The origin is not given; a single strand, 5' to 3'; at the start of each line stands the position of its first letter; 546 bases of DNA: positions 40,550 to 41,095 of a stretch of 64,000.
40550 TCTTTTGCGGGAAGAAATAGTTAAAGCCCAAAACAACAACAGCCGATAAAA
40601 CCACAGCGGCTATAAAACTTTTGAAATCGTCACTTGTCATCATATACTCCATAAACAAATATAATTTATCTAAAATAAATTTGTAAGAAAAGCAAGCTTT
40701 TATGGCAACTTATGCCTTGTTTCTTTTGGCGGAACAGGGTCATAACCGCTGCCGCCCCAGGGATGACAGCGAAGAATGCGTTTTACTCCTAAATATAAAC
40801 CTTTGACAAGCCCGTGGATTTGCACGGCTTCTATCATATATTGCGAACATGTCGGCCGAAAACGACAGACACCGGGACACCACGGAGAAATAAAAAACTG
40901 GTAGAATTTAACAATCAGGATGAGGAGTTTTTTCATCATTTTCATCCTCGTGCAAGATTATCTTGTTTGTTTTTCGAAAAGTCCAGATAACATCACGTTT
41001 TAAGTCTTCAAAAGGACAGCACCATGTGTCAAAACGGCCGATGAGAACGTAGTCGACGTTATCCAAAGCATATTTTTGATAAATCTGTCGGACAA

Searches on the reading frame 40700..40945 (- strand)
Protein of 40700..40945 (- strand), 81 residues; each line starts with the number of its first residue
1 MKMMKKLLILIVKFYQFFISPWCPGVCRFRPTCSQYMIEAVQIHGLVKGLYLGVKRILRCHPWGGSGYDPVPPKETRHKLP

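Call 7: search_protein_families(library=ncbifam, proteins=[window:40700-40945:-], max_evalue=0.00001)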
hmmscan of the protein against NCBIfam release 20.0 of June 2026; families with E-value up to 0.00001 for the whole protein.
window:40700-40945:- (81 aa): 1 family
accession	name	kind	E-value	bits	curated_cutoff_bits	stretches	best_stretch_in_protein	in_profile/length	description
TIGR00278.2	TIGR00278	equivalog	1.4e-23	82.5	40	1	5-66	1-62/64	membrane protein insertion efficiency factor YidD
